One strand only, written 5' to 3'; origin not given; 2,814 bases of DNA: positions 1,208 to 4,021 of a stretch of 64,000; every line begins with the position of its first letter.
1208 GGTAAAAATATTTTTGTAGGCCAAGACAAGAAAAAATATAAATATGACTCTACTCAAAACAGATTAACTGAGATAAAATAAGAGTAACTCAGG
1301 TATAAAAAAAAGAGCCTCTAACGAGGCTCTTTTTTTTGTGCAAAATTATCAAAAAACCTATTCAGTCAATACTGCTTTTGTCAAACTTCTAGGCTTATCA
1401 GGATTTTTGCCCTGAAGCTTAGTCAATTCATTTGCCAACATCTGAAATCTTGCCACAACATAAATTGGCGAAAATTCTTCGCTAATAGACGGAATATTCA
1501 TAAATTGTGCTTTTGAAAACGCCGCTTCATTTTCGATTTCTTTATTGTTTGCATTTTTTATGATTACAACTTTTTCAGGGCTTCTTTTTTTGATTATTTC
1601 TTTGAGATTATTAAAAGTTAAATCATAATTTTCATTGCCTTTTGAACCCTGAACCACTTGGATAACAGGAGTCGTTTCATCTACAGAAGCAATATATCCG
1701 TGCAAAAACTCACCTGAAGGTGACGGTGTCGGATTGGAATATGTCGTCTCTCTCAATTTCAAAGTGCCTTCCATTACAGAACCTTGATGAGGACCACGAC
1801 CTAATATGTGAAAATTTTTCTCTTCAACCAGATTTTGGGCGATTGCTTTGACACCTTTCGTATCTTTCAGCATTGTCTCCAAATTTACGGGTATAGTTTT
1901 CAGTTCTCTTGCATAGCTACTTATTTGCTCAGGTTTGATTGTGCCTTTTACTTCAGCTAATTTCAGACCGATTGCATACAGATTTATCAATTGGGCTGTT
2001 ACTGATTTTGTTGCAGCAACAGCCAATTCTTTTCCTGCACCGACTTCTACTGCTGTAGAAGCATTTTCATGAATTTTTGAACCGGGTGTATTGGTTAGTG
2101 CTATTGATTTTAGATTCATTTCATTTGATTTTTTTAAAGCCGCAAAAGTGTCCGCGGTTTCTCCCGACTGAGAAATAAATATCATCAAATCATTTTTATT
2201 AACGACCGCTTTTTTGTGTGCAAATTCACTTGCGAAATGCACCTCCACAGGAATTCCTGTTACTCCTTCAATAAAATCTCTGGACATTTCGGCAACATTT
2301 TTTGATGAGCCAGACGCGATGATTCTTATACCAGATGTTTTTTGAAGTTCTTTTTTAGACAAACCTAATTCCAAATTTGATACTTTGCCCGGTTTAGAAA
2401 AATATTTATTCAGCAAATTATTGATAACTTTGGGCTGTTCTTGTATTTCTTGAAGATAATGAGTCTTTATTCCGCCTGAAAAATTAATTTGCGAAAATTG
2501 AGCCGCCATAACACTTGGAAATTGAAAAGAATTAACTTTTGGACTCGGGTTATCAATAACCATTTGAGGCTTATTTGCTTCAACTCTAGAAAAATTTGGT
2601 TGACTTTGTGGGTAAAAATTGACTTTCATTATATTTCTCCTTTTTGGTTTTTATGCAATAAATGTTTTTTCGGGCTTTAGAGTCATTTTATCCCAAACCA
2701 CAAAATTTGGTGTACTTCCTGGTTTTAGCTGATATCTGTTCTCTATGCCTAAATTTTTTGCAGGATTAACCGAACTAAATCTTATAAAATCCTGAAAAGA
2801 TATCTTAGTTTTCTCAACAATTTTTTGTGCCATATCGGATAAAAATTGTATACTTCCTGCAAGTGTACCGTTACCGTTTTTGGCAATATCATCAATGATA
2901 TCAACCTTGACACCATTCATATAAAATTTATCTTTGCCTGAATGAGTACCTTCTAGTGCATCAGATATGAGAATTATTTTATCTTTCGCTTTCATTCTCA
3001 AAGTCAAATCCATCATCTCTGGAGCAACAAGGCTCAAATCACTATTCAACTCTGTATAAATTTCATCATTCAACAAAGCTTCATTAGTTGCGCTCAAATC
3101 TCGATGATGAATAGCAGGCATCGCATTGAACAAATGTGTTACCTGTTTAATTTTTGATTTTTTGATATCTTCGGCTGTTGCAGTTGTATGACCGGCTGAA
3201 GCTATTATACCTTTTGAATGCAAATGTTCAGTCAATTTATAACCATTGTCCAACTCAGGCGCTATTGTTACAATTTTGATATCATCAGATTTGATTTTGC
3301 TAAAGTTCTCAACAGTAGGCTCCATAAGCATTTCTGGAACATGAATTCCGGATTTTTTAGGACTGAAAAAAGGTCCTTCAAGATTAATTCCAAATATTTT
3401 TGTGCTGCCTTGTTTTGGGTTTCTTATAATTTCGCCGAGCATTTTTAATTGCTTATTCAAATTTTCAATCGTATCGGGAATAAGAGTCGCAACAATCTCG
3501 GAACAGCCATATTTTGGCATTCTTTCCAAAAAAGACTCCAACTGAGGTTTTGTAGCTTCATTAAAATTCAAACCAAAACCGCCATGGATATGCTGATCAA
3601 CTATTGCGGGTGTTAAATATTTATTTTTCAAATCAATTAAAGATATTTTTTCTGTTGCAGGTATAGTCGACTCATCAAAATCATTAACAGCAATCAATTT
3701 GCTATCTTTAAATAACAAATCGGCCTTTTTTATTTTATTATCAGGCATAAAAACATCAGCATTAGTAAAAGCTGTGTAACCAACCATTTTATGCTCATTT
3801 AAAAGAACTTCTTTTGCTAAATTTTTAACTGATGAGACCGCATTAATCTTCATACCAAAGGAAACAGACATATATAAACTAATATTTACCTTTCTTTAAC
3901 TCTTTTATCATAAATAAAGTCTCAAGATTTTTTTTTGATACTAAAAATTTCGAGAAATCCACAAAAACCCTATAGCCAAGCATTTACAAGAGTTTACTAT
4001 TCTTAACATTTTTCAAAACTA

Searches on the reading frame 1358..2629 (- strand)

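Call 72: search_protein_families(library=pfam, proteins=[window:1358-2629:-], max_evalue=0.00001)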
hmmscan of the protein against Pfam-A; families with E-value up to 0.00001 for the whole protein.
window:1358-2629:- (423 aa): 1 family
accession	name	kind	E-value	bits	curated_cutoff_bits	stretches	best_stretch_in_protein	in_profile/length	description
PF01380.27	SIS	-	1.3e-31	109.5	25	1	95-220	2-128/131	SIS domain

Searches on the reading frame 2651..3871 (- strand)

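Call 72: search_protein_families(library=pfam, proteins=[window:2651-3871:-], max_evalue=0.00001)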
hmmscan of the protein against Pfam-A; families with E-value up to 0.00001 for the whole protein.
window:2651-3871:- (406 aa): 2 families
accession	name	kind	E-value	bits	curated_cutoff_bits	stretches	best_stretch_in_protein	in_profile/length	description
PF01979.26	Amidohydro_1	-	4.7e-15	56.1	25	1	85-400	1-322/345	Amidohydrolase family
PF07969.17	Amidohydro_3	-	5.9e-08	33.1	29.7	0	78-110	2-35/472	Amidohydrolase family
